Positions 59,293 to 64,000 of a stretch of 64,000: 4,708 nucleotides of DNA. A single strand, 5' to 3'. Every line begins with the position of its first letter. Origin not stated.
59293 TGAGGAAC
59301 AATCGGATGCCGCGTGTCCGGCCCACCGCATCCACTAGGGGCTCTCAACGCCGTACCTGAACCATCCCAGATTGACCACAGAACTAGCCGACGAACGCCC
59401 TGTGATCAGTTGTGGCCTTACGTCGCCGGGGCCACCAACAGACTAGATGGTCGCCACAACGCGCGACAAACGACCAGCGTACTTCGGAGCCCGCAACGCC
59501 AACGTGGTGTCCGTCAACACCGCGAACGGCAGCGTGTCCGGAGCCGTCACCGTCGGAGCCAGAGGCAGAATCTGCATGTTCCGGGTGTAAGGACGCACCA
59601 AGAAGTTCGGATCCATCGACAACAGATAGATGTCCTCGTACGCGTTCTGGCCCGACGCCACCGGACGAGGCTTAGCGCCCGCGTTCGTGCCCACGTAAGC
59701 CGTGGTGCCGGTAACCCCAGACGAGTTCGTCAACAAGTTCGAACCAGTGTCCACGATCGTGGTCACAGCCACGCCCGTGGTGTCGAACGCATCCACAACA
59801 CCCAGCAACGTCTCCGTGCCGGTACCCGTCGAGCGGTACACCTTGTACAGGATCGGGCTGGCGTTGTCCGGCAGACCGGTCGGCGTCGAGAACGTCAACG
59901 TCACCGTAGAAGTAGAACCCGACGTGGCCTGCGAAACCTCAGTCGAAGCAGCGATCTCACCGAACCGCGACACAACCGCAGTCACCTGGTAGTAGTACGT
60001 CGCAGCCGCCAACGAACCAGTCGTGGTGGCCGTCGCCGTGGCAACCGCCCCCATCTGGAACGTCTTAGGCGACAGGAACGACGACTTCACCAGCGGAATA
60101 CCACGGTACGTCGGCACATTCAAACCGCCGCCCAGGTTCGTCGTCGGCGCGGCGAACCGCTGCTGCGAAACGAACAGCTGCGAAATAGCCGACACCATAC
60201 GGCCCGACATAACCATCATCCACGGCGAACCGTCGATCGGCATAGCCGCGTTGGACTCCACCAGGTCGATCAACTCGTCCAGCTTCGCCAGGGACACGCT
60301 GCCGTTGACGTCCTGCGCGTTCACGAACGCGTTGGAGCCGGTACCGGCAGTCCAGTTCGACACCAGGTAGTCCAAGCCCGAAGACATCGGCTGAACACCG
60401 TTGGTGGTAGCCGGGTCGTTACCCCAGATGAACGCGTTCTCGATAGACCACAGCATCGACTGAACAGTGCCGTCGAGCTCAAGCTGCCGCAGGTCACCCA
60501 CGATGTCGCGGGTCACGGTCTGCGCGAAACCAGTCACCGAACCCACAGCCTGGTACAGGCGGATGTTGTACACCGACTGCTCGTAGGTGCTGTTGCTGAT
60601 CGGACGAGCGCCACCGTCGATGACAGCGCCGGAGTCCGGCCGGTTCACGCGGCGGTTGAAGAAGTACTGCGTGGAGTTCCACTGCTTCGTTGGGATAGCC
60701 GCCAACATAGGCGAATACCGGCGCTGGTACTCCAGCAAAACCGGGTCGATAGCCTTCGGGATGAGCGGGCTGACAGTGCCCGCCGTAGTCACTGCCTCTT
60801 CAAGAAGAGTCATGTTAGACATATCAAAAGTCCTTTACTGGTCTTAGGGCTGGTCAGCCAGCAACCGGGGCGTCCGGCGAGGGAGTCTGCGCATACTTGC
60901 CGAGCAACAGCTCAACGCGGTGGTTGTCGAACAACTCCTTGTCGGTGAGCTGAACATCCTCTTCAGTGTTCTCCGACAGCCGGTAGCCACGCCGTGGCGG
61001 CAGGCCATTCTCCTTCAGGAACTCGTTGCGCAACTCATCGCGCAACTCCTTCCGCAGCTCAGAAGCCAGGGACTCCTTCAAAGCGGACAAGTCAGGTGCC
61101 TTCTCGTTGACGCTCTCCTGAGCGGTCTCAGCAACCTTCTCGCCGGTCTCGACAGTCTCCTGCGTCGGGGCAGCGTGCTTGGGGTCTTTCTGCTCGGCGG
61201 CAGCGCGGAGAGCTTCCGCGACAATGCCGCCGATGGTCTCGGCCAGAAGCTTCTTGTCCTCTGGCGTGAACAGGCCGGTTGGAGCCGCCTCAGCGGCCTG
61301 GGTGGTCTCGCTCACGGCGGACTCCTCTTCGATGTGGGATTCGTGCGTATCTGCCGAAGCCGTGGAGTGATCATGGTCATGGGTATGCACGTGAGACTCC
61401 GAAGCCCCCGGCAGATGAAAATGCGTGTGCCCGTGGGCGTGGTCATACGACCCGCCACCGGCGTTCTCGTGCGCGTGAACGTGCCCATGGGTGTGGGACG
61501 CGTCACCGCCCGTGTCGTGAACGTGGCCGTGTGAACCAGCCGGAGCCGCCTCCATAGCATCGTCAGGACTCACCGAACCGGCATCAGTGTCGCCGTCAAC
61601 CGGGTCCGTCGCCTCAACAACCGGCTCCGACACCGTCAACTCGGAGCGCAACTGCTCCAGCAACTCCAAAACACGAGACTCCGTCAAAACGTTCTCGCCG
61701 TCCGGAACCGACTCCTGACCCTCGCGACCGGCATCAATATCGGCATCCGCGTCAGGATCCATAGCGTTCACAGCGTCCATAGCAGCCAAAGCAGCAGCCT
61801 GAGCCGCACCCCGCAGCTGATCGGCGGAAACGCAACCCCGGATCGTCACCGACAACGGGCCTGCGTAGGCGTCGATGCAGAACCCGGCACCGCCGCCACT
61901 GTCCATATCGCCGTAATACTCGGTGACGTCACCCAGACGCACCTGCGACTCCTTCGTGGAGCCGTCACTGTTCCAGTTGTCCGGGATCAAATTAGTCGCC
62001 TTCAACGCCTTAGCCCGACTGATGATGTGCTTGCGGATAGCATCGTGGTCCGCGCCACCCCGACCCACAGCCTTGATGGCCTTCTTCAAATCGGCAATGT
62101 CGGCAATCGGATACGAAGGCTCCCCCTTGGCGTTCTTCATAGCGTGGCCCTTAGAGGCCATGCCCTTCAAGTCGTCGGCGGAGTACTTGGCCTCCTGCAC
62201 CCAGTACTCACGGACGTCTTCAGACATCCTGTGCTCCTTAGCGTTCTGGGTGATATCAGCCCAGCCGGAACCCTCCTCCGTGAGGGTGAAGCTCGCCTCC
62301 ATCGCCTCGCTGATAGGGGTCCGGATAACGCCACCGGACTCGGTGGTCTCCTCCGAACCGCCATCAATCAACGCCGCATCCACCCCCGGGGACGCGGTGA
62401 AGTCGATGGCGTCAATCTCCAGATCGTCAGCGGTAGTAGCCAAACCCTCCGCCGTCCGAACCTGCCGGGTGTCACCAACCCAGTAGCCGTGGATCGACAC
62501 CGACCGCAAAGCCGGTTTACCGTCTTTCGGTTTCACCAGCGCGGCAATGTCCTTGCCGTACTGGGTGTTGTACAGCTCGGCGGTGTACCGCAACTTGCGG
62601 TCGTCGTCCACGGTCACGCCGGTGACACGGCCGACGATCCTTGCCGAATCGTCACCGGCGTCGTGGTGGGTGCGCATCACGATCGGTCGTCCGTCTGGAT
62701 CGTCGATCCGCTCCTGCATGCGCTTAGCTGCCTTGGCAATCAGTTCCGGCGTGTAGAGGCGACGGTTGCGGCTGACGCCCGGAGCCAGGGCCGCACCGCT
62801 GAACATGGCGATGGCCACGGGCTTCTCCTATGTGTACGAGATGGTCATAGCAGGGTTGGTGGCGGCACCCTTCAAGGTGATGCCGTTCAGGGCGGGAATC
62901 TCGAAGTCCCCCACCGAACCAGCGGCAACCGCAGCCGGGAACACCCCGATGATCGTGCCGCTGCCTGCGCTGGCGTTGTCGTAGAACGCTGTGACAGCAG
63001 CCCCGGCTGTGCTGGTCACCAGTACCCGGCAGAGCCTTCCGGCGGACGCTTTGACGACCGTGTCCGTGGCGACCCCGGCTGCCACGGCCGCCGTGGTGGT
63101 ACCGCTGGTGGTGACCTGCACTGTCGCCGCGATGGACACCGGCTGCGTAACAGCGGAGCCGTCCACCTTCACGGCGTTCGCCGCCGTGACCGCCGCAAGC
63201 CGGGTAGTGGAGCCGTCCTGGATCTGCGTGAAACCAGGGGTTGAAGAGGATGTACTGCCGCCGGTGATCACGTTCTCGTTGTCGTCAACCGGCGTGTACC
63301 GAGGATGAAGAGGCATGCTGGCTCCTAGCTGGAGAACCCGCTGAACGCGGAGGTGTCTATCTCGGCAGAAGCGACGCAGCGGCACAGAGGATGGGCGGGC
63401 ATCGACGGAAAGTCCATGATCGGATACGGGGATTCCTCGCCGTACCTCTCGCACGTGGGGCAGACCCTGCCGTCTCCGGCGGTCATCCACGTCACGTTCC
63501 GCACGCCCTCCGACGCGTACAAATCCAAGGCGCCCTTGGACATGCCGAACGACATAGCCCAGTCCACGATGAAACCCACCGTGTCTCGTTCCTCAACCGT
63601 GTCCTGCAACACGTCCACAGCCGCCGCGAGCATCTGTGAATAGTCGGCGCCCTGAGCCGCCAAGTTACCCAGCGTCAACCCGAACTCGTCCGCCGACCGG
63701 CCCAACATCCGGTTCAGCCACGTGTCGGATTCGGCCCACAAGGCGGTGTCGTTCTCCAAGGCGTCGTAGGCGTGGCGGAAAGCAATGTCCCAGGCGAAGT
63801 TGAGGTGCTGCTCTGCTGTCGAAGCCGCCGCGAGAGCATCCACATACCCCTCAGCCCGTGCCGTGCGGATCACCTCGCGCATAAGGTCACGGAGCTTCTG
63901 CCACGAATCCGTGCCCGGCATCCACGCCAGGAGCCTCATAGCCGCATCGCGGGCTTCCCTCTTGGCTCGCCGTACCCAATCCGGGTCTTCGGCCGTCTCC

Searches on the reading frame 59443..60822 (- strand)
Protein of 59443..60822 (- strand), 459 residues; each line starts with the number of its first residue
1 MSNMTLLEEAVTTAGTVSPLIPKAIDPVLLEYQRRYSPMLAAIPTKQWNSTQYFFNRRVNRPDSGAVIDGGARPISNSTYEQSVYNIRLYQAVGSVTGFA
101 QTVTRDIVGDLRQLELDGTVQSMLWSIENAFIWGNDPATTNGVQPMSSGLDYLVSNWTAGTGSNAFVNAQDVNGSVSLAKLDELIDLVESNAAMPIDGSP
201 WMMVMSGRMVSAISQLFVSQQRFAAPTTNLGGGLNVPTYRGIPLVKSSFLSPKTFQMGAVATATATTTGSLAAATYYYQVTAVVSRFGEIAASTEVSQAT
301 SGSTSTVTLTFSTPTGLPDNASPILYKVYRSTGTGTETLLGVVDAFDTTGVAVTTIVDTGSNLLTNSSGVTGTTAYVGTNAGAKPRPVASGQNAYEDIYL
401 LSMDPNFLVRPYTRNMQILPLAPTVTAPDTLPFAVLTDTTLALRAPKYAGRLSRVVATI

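Call 11: search_protein_families(library=phrogs, proteins=[window:59443-60822:-], max_evalue=0.01)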
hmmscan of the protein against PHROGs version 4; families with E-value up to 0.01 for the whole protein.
window:59443-60822:- (459 aa): 2 families
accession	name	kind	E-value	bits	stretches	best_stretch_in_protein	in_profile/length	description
phrog_752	-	head and packaging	1.2e-30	107.8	2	253-456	296-469/475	major head protein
phrog_212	-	head and packaging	6.6e-11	43.1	1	34-268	29-229/301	major head protein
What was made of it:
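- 59443..60822 (-): Major capsid protein gene (459 aa). Last gene of the head operon before the island. phrog_752, E 1.2e-30 (call 11).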

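Call 12: search_dna_similar(query=window:59443-60822:-, collection=phages, mode=protein, max_rows=25)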
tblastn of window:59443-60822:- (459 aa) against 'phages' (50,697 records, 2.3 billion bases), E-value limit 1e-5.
Records with a match: 4; places in all: 4; records where one place covers at least 80% of the query: 0.
Best place of each record, by identity: <60% 4.
By first word of the organism name: Leptospira 4.
By host as written in the record: Leptospira biflexa Patoc 1 4.
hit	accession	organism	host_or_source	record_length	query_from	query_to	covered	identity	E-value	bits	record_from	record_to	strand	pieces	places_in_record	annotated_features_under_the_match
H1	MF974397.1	Leptospira phage LE4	Leptospira biflexa Patoc 1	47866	7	251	53%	25.1%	6e-8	61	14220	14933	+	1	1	hypothetical protein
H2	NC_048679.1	Leptospira phage LE4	Leptospira biflexa Patoc 1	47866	7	251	53%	25.1%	6e-8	61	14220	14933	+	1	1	hypothetical protein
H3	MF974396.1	Leptospira phage LE3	Leptospira biflexa Patoc 1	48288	7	251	53%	25.1%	6e-8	61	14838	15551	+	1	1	hypothetical protein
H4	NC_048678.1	Leptospira phage LE3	Leptospira biflexa Patoc 1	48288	7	251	53%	25.1%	6e-8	61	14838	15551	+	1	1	hypothetical protein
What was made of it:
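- Tried and rejected: The protein search found only a 25% identity hit in Leptospira phages (call 12).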

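Call 13: find_related_loci(query=window:59443-60822:-, collection=viral_contigs, flank=10000)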
Query window:59443-60822:- (459 aa) in viral_contigs; peptide patterns used: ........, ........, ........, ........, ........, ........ (x = any residue, [..] = any of these).
44 stretches matched a pattern; 38 encode a relative of the query (tblastn E <= 1e-3); 36 distinct loci.
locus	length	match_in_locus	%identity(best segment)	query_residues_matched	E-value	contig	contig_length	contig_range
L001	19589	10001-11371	89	1-459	0e+0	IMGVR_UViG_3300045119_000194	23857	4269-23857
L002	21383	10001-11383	89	1-459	0e+0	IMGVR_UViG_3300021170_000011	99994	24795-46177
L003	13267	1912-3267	79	5-459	0e+0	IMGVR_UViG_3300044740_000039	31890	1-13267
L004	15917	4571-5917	78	5-459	0e+0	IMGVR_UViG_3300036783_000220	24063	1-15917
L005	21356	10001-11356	76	5-459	0e+0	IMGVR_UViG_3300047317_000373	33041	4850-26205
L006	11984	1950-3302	76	5-459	0e+0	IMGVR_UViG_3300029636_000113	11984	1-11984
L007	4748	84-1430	78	5-459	0e+0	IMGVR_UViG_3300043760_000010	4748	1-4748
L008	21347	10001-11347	76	7-459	0e+0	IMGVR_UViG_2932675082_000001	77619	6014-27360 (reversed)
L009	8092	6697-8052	74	5-459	0e+0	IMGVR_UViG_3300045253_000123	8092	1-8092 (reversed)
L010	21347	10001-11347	73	5-459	0e+0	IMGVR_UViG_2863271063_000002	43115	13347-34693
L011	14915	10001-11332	76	5-454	0e+0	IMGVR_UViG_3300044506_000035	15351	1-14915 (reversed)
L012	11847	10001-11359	73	5-459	0e+0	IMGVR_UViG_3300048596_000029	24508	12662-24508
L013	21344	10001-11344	72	7-459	0e+0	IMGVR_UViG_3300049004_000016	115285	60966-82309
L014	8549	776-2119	71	7-459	0e+0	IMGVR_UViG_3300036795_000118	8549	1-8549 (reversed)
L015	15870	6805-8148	71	7-459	0e+0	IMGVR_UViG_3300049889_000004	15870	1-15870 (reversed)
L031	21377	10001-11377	90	1-459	0e+0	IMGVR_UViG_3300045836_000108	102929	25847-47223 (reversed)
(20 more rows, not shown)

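Call 31: find_related_loci(query=window:59443-60822:-, collection=genome_contigs, flank=10000)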
Query window:59443-60822:- (459 aa) in genome_contigs; peptide patterns used: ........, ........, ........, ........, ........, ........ (x = any residue, [..] = any of these).
119 stretches matched a pattern; 3 encode a relative of the query (tblastn E <= 1e-3); 3 distinct loci.
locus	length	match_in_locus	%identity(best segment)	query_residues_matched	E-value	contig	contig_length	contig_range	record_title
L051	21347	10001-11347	73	5-459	0e+0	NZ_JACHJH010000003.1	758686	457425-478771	Streptomyces olivoverticillatus strain CECT 3266 Ga0436946_03, whole genome shotgun sequence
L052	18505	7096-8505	67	5-459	0e+0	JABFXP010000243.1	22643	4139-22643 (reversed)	MAG: Catenulispora sp. isolate Bin6.9 NODE_341_length_22643_cov_25.147987, whole genome shotgun sequence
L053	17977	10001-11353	75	5-459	0e+0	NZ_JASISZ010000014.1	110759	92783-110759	Streptomyces sp. PH10-H1 NODE_14_length_110759_cov_15.884762, whole genome shotgun sequence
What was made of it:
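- Related capsid genes lie in Streptomyces and Catenulispora genome assemblies, one in a 758 kb contig, so the family probably includes temperate members (call 31).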

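Call 32: find_related_loci(query=window:59443-60822:-, collection=metagenome_contigs, flank=10000)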
Query window:59443-60822:- (459 aa) in metagenome_contigs; peptide patterns used: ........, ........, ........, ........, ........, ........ (x = any residue, [..] = any of these).
157 stretches matched a pattern; 20 encode a relative of the query (tblastn E <= 1e-3); 20 distinct loci.
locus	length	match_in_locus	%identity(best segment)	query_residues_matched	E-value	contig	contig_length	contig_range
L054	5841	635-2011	93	1-459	0e+0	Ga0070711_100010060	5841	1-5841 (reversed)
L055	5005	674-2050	93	1-459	0e+0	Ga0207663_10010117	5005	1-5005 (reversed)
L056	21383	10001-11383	89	1-459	0e+0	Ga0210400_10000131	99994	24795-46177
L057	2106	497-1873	88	1-459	0e+0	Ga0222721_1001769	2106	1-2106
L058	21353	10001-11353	76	5-459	0e+0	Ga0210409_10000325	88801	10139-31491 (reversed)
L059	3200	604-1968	73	3-459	0e+0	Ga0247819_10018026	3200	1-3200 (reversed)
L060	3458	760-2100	75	7-459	0e+0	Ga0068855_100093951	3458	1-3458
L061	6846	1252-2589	69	7-459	0e+0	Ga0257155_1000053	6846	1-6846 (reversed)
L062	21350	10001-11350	68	5-459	0e+0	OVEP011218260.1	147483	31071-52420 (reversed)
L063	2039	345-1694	65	5-459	0e+0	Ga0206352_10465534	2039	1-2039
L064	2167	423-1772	69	5-459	0e+0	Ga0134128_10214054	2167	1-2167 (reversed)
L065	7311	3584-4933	68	5-459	0e+0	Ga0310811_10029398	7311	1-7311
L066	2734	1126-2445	66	20-459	0e+0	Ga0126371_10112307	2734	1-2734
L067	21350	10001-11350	68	5-459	0e+0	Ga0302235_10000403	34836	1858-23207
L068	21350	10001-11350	68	5-459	0e+0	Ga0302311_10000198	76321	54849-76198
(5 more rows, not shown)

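Call 35: search_protein_families(library=pfam, proteins=[L002:19212-20843:-, L002:13358-14377:-, L002:17068-17988:-, L002:12114-12767:-, L002:16384-16911:-, L031:11723-12445:-, L031:13625-14200:-, L031:15758-16324:-, L001:12445-13113:-], max_evalue=0.01)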
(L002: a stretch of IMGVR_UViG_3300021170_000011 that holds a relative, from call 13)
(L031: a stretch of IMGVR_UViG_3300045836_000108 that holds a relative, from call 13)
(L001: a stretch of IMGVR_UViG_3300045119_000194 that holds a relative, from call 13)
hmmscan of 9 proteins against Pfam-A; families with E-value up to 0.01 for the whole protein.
L002:19212-20843:- (543 aa): 1 family
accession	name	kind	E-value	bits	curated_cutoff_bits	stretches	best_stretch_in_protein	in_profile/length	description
PF09511.15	RNA_lig_T4_1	-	6.6e-16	59.3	28.3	1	179-371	2-211/227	RNA ligase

L002:13358-14377:- (339 aa): 0 families

L002:17068-17988:- (306 aa): 5 families
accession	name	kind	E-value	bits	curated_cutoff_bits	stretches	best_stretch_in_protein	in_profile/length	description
PF25109.1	HAD_PNKP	-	1.6e-49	168.2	27.6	1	166-306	1-143/143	Polynucleotide kinase PNKP phosphatase domain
PF13671.12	AAA_33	-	1.1e-14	55.3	27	1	5-139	2-141/143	AAA domain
PF06414.18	Zeta_toxin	-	0.0019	18.1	22.3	1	6-82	20-103/199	Zeta toxin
PF13238.12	AAA_18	-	0.0028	18.6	29.4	1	7-97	3-94/128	AAA domain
PF08433.16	KTI12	-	0.0085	16.1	22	0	6-85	5-82/271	Chromatin associated protein KTI12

L002:12114-12767:- (217 aa): 0 families

L002:16384-16911:- (175 aa): 0 families

L031:11723-12445:- (240 aa): 0 families

L031:13625-14200:- (191 aa): 0 families

L031:15758-16324:- (188 aa): 0 families

L001:12445-13113:- (222 aa): 0 families

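Call 61: search_protein_families(library=pfam, proteins=[L031:13033-13548:-, L031:14482-14919:-, L031:17225-17659:-], max_evalue=0.01)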
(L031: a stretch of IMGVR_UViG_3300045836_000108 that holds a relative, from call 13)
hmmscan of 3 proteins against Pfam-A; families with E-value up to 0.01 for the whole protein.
L031:13033-13548:- (171 aa): 0 families

L031:14482-14919:- (145 aa): 0 families

L031:17225-17659:- (144 aa): 0 families

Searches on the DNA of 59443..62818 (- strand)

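Call 4: search_dna_similar(query=window:59443-62818:-, collection=phages, mode=distant, max_rows=20)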
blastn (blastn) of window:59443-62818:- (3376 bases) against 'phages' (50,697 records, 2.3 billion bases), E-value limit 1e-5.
No match.

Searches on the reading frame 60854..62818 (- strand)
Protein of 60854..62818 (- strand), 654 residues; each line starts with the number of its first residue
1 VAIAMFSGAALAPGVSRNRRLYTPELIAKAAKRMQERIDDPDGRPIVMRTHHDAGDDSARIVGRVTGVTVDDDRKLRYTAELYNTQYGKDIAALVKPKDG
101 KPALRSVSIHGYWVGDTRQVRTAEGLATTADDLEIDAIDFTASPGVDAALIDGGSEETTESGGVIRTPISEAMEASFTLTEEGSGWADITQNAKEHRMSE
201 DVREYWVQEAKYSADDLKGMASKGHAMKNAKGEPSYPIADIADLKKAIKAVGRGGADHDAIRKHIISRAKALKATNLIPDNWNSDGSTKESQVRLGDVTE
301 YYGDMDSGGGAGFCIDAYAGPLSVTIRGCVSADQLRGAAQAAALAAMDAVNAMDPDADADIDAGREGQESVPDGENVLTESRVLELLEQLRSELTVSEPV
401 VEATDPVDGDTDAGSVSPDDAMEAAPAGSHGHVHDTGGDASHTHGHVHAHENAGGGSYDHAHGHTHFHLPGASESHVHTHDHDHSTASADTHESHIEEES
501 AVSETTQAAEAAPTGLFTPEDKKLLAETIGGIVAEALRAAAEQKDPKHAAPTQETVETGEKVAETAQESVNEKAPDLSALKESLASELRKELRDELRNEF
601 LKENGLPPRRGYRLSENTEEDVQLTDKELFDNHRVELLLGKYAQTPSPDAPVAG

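Call 11: search_protein_families(library=phrogs, proteins=[window:60854-62818:-], max_evalue=0.01)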
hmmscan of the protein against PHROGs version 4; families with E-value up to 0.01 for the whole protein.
window:60854-62818:- (654 aa): 1 family
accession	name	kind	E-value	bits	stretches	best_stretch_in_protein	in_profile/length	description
phrog_207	-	head and packaging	0.006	16.6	1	15-165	52-193/519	head maturation protease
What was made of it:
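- Checked: A 654 aa protein at 60854-62818 with only a weak protease hit, and a MuF-like protein at 63325-63939 (call 11).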

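Call 102: search_protein_families(library=pfam, proteins=[window:60854-62818:-], max_evalue=0.001)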
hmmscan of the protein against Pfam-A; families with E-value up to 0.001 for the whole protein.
window:60854-62818:- (654 aa): 0 families

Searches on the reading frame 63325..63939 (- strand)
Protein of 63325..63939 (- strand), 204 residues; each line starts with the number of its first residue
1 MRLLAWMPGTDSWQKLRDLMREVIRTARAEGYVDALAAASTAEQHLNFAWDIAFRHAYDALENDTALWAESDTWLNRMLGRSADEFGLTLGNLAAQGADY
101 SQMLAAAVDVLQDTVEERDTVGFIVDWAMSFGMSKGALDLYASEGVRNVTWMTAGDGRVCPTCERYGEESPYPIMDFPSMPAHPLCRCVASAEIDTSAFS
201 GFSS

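Call 11: search_protein_families(library=phrogs, proteins=[window:63325-63939:-], max_evalue=0.01)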
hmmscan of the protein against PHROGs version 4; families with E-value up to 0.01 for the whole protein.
window:63325-63939:- (204 aa): 11 families
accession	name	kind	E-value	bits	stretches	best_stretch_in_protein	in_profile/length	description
phrog_32135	-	unknown function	1.9e-09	38.7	1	149-189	129-168/219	-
phrog_6577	-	unknown function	3.7e-07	29.8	1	72-196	105-232/1066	-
phrog_115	-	head and packaging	3.2e-06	27.6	1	133-196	254-320/665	minor head protein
phrog_19480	-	head and packaging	5.4e-06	25.9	1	124-189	668-732/737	head morphogenesis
phrog_595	-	head and packaging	1.5e-05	25.6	1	134-190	235-294/513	head maturation protease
phrog_2662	-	head and packaging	1.8e-05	24.5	1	11-194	521-709/717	portal protein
phrog_2841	-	head and packaging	0.00012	22.3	1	129-189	239-302/525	minor head protein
phrog_4728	-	head and packaging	0.00015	21.7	1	140-195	239-301/591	head morphogenesis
phrog_1657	-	head and packaging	0.00063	20.1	1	145-192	246-297/337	head morphogenesis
phrog_21789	-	head and packaging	0.0012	17.6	1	146-190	213-256/1195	virion structural protein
phrog_8089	-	head and packaging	0.0079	16.5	0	137-189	202-262/268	head morphogenesis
